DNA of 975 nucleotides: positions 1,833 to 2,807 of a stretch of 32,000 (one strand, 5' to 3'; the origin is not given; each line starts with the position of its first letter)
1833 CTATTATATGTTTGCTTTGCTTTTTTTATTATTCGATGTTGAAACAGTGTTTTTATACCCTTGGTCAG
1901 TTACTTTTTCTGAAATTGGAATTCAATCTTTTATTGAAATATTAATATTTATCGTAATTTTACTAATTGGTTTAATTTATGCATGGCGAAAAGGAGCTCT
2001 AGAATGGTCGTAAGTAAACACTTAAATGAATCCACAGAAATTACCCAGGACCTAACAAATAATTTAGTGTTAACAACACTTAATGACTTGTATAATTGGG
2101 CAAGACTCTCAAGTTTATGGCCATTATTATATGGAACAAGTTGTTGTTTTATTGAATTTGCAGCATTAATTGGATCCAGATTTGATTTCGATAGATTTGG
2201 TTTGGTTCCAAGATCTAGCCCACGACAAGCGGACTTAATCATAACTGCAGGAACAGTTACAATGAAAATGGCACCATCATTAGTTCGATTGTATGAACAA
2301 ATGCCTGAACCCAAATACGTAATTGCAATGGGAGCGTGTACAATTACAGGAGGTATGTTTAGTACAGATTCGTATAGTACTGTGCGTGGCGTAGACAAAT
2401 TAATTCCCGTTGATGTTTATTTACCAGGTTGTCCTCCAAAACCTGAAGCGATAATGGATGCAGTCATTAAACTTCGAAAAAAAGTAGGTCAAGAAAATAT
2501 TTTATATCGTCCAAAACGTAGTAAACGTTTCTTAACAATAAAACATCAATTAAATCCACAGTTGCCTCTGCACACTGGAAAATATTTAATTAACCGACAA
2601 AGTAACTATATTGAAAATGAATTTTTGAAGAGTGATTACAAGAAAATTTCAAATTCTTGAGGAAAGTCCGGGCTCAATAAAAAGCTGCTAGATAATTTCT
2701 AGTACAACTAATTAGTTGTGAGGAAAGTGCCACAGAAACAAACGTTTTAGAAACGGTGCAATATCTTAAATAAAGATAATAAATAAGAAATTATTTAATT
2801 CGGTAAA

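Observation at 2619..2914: Compact plastid-encoded RNase P RNA (rnpB) immediately after ndhK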

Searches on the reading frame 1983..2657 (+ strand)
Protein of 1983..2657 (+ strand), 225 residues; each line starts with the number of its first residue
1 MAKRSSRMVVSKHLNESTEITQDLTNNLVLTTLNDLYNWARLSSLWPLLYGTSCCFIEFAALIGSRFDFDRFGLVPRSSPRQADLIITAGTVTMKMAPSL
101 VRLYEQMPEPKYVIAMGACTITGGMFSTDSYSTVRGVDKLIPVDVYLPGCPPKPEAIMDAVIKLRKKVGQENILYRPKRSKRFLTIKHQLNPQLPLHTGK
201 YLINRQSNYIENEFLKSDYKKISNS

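Call 6: find_encoding_contigs(protein=window:1983-2657:+, flank=3000, max_places=6)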
Protein window:1983-2657:+ (225 aa): no gene with exactly this product is on record in the collection.

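Call 17: list_cluster_members(proteins=[window:1983-2657:+, window:4017-5450:+, window:836-1135:+, window:7987-9510:-])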
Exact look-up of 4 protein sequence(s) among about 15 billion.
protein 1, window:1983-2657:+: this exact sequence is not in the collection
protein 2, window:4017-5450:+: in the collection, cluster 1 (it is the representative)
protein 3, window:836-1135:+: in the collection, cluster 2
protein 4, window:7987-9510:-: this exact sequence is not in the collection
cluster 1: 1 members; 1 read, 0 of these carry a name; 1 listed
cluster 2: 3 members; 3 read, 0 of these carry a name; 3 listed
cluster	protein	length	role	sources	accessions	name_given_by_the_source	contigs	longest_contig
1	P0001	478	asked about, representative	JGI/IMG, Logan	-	-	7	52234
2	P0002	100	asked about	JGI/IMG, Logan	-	-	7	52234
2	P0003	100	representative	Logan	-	-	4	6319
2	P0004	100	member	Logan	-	-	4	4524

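Call 19: find_encoding_contigs(protein=P0001, flank=6000, max_places=10)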
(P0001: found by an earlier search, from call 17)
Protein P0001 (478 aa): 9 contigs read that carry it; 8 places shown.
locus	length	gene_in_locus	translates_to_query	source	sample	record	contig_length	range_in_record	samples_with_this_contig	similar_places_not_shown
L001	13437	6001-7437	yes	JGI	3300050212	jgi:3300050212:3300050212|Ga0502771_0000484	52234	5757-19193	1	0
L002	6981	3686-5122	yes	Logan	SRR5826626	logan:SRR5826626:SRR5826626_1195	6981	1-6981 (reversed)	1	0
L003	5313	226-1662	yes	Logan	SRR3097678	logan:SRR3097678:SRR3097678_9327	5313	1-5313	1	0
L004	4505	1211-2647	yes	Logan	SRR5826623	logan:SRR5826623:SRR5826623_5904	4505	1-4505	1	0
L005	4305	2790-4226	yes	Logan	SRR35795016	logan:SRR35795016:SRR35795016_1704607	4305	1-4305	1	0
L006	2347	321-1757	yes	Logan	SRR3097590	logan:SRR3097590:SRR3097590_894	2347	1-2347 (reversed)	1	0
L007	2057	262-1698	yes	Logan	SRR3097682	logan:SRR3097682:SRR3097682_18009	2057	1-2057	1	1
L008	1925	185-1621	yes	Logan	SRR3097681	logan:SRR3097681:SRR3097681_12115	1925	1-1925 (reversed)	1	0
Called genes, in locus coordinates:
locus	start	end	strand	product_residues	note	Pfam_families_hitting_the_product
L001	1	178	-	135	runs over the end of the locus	PF00252:Ribosomal_L16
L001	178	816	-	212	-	PF07650:KH_2 (faint), PF05316:VAR1 (faint), PF00189:Ribosomal_S3_C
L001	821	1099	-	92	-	PF00203:Ribosomal_S19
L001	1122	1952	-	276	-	PF00181:Ribosomal_L2_N, PF03947:Ribosomal_L2_C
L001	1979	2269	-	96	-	PF00276:Ribosomal_L23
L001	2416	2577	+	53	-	-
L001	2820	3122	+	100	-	PF00253:Ribosomal_S14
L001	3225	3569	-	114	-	-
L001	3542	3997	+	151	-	PF00507:Oxidored_q4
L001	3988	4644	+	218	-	PF01058:Oxidored_q6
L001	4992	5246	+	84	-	PF00283:Cytochrom_B559, PF00284:Cytochrom_B559a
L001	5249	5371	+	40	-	PF00283:Cytochrom_B559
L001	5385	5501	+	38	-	PF02419:PsbL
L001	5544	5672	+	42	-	PF01788:PsbJ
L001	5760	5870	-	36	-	PF00796:PSI_8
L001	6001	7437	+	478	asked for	PF19530:Ndh2_N (weak), PF00361:Proton_antipo_M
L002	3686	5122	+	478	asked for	PF19530:Ndh2_N (weak), PF00361:Proton_antipo_M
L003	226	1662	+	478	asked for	PF19530:Ndh2_N (weak), PF00361:Proton_antipo_M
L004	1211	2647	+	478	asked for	PF19530:Ndh2_N (weak), PF00361:Proton_antipo_M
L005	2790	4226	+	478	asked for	PF19530:Ndh2_N (weak), PF00361:Proton_antipo_M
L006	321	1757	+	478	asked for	PF19530:Ndh2_N (weak), PF00361:Proton_antipo_M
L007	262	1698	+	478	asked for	PF19530:Ndh2_N (weak), PF00361:Proton_antipo_M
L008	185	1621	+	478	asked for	PF19530:Ndh2_N (weak), PF00361:Proton_antipo_M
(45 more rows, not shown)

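Call 21: find_homologous_proteins(query=window:1983-2657:+, max_evalue=1e-30)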
Query window:1983-2657:+ (225 aa): 7942 proteins with E <= 1e-30 among 8000 candidates; the best 120 are listed.
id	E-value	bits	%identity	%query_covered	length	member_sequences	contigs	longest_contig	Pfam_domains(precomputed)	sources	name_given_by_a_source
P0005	4.3e-142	489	100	97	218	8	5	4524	PF01058.30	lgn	-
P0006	4.3e-120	417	86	97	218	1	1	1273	PF01058.30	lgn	-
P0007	1.2e-119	415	87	96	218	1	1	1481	PF01058.30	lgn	-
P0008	1.2e-119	415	87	96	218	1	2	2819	PF01058.30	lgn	-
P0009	1.6e-119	415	86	97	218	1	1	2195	PF01058.30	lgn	-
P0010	1.7e-119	415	87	96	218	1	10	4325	PF01058.30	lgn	-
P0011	1.7e-109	382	-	-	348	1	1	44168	PF01058.30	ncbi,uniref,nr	ncbi:hypothetical protein C4D60_Mb00t15010 [Musa balbisiana]|uniref:NADH:ubiquinone oxidoreductase-l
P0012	2.4e-103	362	80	88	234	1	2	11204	PF01058.30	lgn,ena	-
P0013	2.6e-102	359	84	83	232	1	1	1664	PF01058.30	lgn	-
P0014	2.7e-102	359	81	88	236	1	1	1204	PF01058.30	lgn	-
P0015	8.2e-102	357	77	90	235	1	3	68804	PF01058.30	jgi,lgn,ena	jgi:NAD(P)H-quinone oxidoreductase subunit K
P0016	8.2e-102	357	78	88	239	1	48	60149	PF01058.30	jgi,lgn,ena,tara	jgi:NAD(P)H-quinone oxidoreductase subunit K|tara:strand:+ start:2880 stop:3599 length:720 start_cod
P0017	8.2e-102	357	78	88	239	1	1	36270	PF01058.30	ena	-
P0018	8.3e-102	357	77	90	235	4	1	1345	PF01058.30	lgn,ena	-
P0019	8.3e-102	357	78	88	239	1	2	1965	PF01058.30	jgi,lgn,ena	jgi:NAD(P)H-quinone oxidoreductase subunit K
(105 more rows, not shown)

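Call 23: find_encoding_contigs(protein=P0010, flank=4000, max_places=10)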
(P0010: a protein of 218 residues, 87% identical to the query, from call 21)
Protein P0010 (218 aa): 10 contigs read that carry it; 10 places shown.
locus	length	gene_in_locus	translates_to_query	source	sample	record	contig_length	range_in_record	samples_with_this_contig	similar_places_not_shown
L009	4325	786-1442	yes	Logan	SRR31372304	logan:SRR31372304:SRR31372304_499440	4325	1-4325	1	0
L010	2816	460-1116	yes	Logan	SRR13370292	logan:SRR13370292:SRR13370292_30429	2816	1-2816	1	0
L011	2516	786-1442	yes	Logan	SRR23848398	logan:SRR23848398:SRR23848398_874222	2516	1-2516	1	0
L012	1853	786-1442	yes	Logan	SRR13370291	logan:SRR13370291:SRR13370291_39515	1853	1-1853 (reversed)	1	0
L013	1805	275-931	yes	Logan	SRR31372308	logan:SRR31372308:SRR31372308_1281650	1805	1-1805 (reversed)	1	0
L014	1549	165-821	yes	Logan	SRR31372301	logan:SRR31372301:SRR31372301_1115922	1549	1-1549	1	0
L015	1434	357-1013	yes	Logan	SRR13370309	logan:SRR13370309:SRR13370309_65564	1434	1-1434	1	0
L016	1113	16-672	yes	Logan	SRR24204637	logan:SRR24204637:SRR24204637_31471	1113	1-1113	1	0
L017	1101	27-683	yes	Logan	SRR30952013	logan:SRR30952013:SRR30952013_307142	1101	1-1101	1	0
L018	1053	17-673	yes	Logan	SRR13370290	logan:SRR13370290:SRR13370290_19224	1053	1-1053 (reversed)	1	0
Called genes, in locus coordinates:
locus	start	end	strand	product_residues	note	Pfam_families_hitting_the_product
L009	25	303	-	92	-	-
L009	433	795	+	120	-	PF00507:Oxidored_q4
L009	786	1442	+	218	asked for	PF01058:Oxidored_q6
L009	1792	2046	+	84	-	PF00283:Cytochrom_B559, PF00284:Cytochrom_B559a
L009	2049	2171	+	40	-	PF00283:Cytochrom_B559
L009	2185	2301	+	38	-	PF02419:PsbL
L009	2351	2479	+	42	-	PF01788:PsbJ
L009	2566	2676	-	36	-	PF00796:PSI_8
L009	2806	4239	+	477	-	PF00361:Proton_antipo_M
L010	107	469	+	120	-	PF00507:Oxidored_q4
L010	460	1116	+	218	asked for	PF01058:Oxidored_q6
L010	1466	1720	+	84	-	PF00283:Cytochrom_B559, PF00284:Cytochrom_B559a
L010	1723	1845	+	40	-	PF00283:Cytochrom_B559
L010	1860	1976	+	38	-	PF02419:PsbL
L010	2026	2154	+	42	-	PF01788:PsbJ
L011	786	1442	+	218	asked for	PF01058:Oxidored_q6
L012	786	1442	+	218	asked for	PF01058:Oxidored_q6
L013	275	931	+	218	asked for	PF01058:Oxidored_q6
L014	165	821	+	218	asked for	PF01058:Oxidored_q6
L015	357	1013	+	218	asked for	PF01058:Oxidored_q6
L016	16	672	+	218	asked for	PF01058:Oxidored_q6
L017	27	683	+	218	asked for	PF01058:Oxidored_q6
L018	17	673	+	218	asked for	PF01058:Oxidored_q6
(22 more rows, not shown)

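Call 24: find_encoding_contigs(protein=P0008, flank=4000, max_places=4)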
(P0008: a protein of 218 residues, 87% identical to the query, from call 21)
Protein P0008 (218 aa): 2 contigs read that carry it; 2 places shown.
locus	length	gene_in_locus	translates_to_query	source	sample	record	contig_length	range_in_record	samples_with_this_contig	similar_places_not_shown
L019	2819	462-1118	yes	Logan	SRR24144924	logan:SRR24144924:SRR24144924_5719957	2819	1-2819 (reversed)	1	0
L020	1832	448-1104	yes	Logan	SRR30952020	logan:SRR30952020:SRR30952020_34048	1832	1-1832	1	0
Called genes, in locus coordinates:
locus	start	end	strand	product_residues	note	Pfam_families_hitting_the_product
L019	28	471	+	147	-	PF00507:Oxidored_q4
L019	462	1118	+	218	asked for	PF01058:Oxidored_q6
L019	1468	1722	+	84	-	PF00283:Cytochrom_B559, PF00284:Cytochrom_B559a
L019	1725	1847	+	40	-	PF00283:Cytochrom_B559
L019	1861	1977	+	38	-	PF02419:PsbL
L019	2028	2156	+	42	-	PF01788:PsbJ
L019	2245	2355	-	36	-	PF00796:PSI_8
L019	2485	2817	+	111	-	?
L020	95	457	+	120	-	PF00507:Oxidored_q4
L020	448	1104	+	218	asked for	PF01058:Oxidored_q6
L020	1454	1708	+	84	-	PF00283:Cytochrom_B559, PF00284:Cytochrom_B559a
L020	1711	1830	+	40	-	PF00283:Cytochrom_B559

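Call 37: list_cluster_members(proteins=[P0005, P0006, P0007, P0009, P0010, P0125])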
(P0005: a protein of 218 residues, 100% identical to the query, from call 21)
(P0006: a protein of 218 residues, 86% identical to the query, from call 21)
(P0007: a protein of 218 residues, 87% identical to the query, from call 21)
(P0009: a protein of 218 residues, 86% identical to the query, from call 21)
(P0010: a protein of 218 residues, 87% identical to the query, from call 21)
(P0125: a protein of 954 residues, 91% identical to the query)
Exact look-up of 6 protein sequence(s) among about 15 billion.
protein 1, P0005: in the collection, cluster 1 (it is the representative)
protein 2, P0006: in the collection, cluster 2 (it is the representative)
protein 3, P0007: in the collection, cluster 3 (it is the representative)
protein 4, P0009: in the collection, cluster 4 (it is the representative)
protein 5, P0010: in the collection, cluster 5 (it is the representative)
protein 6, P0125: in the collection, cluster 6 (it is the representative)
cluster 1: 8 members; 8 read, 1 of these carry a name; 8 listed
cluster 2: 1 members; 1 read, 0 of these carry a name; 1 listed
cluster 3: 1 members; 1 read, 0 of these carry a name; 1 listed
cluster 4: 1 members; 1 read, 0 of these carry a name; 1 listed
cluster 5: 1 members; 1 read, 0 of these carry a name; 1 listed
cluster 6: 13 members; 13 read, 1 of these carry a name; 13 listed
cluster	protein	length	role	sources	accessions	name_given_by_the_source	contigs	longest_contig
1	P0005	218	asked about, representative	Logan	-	-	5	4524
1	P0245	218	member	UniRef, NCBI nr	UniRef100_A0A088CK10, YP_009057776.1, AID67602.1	NAD(P)H-quinone oxidoreductase subunit K, chloroplastic n=1 Tax=Picocystis salinarum ... | 27 kDa subunit of NADH-ubiquinone oxidoreductase [Picocystis salinarum]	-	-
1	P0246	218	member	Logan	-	-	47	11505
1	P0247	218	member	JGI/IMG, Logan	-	-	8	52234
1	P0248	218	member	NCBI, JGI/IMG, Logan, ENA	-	-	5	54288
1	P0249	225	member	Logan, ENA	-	-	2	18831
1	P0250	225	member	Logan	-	-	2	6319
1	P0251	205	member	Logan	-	-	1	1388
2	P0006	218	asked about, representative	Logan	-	-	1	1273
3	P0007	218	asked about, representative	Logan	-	-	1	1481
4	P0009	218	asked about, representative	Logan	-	-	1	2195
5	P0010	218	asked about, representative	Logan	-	-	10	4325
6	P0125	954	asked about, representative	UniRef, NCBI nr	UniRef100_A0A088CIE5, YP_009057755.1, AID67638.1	DNA-directed RNA polymerase subunit beta n=2 Tax=Picocystis salinarum TaxID=88271 ... | beta subunit of RNA polymerase [Picocystis salinarum]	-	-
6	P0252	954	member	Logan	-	-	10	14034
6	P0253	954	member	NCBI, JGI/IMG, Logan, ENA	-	-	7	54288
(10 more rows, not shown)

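Call 39: find_encoding_contigs(protein=P0248, flank=1500, max_places=5)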
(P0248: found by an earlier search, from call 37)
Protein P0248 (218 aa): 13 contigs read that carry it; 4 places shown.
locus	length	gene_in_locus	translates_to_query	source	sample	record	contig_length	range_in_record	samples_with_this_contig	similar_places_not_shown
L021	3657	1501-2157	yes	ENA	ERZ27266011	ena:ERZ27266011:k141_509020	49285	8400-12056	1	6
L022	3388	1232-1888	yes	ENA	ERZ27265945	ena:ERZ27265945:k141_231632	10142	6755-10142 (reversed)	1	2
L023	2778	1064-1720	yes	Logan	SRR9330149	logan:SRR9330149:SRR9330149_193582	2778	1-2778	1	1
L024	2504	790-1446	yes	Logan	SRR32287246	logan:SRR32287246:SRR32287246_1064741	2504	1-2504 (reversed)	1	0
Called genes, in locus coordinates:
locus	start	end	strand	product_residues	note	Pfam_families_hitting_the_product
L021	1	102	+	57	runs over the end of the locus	-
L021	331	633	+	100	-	PF00253:Ribosomal_S14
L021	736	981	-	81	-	-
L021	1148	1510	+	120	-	PF00507:Oxidored_q4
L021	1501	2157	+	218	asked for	PF01058:Oxidored_q6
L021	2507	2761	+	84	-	PF00283:Cytochrom_B559, PF00284:Cytochrom_B559a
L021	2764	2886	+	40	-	PF00283:Cytochrom_B559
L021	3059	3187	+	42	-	PF01788:PsbJ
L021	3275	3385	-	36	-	PF00796:PSI_8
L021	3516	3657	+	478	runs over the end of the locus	PF19530:Ndh2_N (weak), PF00361:Proton_antipo_M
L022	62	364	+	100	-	PF00253:Ribosomal_S14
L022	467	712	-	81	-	-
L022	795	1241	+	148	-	PF00507:Oxidored_q4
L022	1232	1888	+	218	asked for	PF01058:Oxidored_q6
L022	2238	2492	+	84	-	PF00283:Cytochrom_B559, PF00284:Cytochrom_B559a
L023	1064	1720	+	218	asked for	PF01058:Oxidored_q6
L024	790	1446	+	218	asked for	PF01058:Oxidored_q6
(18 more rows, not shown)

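Call 40: find_encoding_contigs(protein=P0246, flank=1500, max_places=5)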
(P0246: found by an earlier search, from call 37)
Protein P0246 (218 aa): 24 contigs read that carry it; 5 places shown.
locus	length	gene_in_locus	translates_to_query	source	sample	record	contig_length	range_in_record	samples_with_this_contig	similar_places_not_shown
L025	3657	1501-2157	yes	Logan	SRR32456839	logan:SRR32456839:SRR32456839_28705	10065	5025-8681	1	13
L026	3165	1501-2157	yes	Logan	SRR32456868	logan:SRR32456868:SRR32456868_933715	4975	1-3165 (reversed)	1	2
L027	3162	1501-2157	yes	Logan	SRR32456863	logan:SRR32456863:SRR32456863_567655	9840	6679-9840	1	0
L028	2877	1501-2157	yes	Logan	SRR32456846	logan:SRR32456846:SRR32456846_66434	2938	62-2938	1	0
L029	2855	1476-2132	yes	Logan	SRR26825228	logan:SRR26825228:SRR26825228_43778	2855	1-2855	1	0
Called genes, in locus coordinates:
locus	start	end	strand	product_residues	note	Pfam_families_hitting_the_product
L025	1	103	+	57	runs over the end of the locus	-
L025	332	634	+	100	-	PF00253:Ribosomal_S14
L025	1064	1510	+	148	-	PF00507:Oxidored_q4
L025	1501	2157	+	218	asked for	PF01058:Oxidored_q6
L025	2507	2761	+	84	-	PF00283:Cytochrom_B559, PF00284:Cytochrom_B559a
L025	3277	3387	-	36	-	PF00796:PSI_8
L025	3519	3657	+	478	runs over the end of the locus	PF19530:Ndh2_N (weak), PF00361:Proton_antipo_M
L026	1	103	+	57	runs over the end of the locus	-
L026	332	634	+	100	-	PF00253:Ribosomal_S14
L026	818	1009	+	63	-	-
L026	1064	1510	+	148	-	PF00507:Oxidored_q4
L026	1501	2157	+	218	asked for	PF01058:Oxidored_q6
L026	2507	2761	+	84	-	PF00283:Cytochrom_B559, PF00284:Cytochrom_B559a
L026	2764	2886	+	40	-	PF00283:Cytochrom_B559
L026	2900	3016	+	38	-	PF02419:PsbL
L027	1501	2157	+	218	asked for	PF01058:Oxidored_q6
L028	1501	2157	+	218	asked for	PF01058:Oxidored_q6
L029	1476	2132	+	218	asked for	PF01058:Oxidored_q6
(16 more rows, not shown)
